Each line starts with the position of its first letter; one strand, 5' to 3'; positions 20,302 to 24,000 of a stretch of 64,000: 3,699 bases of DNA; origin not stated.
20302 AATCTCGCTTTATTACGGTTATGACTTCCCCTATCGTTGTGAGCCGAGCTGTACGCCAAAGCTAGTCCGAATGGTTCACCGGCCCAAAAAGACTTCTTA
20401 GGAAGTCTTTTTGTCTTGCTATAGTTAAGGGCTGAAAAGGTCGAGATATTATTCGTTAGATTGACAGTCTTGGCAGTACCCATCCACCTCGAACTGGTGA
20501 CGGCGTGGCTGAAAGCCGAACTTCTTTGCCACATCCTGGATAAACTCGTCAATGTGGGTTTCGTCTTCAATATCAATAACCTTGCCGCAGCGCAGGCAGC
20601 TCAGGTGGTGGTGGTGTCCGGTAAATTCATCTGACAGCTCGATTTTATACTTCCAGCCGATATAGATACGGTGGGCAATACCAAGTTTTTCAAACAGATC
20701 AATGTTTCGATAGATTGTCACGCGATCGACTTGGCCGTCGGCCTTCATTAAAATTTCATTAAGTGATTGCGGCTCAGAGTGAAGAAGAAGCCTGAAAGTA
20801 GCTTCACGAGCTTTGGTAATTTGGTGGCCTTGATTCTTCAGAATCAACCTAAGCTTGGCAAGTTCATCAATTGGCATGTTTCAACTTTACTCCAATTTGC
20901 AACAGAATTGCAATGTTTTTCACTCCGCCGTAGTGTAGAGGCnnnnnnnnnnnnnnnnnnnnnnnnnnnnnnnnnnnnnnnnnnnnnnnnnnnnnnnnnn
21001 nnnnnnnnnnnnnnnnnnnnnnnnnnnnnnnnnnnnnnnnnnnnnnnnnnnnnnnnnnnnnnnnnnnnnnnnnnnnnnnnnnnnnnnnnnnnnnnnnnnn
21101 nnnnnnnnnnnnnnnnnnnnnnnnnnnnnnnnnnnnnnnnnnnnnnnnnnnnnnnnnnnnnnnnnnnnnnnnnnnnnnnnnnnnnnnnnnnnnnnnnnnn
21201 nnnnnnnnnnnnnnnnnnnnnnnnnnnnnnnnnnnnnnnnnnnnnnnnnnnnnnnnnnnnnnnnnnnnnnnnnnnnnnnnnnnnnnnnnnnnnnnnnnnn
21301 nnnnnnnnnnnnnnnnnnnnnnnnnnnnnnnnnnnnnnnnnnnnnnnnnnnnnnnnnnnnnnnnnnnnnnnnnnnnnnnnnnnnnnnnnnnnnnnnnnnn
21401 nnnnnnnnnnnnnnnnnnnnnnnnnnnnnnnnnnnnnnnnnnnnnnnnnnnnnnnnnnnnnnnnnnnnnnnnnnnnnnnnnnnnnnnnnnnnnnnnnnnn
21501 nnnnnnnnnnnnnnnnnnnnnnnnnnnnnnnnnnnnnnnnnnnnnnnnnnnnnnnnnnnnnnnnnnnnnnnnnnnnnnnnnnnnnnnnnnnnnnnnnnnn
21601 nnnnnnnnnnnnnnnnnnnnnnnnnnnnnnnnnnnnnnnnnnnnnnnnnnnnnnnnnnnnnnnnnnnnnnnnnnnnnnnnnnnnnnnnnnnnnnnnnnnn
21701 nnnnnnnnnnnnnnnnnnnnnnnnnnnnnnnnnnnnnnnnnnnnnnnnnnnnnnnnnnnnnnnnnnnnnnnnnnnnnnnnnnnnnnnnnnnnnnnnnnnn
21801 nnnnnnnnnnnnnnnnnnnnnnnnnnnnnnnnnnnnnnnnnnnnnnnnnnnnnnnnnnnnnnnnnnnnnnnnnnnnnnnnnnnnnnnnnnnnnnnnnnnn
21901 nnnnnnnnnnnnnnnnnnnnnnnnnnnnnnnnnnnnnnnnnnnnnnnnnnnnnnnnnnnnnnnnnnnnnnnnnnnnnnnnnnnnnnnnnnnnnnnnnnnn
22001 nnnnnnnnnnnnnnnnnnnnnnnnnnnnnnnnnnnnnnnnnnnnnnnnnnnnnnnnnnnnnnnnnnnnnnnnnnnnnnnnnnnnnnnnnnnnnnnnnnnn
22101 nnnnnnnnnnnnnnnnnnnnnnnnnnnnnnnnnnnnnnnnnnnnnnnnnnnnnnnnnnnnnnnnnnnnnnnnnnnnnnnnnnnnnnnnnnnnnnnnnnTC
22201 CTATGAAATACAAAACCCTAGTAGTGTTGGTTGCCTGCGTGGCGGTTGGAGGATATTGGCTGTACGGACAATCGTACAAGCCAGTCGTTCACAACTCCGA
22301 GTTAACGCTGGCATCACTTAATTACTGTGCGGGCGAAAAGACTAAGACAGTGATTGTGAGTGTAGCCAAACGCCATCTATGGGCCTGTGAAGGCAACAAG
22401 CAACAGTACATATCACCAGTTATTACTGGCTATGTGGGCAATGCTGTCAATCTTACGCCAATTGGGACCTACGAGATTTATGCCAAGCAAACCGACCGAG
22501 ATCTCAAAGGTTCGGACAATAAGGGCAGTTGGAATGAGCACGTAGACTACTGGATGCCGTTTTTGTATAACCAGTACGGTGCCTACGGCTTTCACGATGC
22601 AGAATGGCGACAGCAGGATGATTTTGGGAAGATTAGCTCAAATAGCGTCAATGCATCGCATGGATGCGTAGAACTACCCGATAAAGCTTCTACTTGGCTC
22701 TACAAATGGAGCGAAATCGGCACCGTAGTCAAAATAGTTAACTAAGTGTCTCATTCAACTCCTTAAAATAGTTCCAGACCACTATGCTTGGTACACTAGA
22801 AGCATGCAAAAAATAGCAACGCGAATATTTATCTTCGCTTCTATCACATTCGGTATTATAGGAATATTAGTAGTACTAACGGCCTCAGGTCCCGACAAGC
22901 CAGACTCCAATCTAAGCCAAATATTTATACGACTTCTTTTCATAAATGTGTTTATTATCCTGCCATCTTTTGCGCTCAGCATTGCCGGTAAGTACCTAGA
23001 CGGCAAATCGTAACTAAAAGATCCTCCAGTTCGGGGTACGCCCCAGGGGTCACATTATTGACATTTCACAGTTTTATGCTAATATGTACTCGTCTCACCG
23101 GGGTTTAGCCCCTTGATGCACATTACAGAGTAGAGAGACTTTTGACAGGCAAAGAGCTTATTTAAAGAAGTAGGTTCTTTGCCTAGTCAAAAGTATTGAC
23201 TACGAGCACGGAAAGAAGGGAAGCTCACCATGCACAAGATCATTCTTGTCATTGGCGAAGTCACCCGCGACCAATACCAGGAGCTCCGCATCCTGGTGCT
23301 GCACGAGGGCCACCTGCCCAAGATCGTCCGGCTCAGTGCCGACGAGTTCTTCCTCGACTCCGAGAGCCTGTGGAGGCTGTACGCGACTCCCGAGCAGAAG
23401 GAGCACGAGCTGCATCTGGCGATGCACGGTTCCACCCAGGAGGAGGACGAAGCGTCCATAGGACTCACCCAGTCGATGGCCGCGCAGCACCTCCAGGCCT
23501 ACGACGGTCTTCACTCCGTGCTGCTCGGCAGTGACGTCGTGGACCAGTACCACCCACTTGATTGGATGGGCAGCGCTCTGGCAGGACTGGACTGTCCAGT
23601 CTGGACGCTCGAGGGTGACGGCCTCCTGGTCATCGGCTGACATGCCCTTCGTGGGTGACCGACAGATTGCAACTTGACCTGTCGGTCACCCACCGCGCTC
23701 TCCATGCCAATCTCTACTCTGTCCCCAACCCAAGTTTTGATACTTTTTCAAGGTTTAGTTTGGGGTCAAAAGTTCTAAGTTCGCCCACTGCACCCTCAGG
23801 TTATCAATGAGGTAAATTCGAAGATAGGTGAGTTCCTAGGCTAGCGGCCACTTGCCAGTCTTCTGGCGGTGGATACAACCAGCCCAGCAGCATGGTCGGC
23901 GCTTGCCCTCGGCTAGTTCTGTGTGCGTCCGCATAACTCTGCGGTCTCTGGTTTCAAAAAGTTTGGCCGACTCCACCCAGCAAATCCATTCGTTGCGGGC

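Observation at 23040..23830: Compositionally foreign GC3-rich ORF with a near-consensus promoter, structured leader and exact 12-nt inverted repeats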

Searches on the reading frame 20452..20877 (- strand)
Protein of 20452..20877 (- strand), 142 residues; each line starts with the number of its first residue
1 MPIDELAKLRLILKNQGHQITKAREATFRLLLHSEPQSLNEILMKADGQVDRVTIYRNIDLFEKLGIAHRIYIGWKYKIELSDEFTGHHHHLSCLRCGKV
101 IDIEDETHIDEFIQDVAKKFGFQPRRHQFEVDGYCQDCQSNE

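Call 21: search_protein_families(library=pfam, proteins=[window:20452-20877:-], max_evalue=0.001)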
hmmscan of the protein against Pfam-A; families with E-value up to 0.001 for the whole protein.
window:20452-20877:- (142 aa): 1 family
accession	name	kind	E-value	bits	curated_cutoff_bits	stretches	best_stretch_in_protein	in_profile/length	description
PF01475.25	FUR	-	1.3e-17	64.5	23.1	1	16-131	2-120/121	Ferric uptake regulator family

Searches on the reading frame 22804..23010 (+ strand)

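Call 5: search_protein_families(library=pfam, proteins=[window:22804-23010:+], max_evalue=1)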
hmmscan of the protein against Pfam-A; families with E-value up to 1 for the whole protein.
window:22804-23010:+ (69 aa): 0 families

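Call 12: search_protein_families(library=ncbifam, proteins=[window:22804-23010:+], max_evalue=1)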
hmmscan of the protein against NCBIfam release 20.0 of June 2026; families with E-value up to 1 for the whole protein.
window:22804-23010:+ (69 aa): 2 families
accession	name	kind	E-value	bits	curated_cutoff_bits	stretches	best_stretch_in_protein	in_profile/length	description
NF041587.1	YmgF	equivalog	0.019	15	100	1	7-52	11-52/72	cell division-associated protein YmgF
NF045849.1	ICE_MMCAP2_0565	equivalog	0.027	14.1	40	1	4-62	20-78/80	Mbov_0395 family pilin-like conjugal transfer protein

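Call 13: search_protein_families(library=phrogs, proteins=[window:22804-23010:+], max_evalue=1)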
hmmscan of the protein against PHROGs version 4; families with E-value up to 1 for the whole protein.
window:22804-23010:+ (69 aa): 0 families

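Call 14: search_protein_families(library=padloc, proteins=[window:22804-23010:+], max_evalue=1)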
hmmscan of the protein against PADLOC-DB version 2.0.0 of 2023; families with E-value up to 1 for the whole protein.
window:22804-23010:+ (69 aa): 0 families

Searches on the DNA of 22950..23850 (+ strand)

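Call 91: search_rna_families(source=window, start=22950, end=23850, threshold=evalue, max_evalue=5)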
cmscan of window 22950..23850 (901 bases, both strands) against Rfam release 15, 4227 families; matches with E-value up to 5: 6.
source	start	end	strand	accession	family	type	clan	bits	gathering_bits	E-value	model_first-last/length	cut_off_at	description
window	23137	23195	+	RF04239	mir-4679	Gene; miRNA;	-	25.5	88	0.024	1-75/75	no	mir-4679 microRNA precursor family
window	23130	23203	+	RF03717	mir-3119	Gene; miRNA;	-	20.2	80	0.31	1-85/85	no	mir-3119 microRNA precursor family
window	23137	23195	-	RF04239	mir-4679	Gene; miRNA;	-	19.3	88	1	1-75/75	no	mir-4679 microRNA precursor family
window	23129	23204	-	RF03717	mir-3119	Gene; miRNA;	-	18.4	80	1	1-85/85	no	mir-3119 microRNA precursor family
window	23137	23194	-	RF00994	mir-1255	Gene; miRNA;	-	17.1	63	2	1-67/67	no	mir-1255 microRNA precursor family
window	23741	23799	-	RF02209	WT1-AS_7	Gene; lncRNA;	-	15.3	50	0.14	245-294/294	no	WT1 antisense RNA conserved region 7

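Call 102: search_dna_similar(query=window:23027-23800:+, collection=plasmids, mode=distant, max_evalue=0.001, max_rows=5)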
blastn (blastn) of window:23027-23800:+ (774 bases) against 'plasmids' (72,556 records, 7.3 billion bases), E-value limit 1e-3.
No match.

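Call 103: search_dna_similar(query=window:23027-23800:+, collection=phages, mode=distant, max_evalue=0.001, max_rows=5)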
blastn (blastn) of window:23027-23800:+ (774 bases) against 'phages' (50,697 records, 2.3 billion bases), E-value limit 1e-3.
No match.
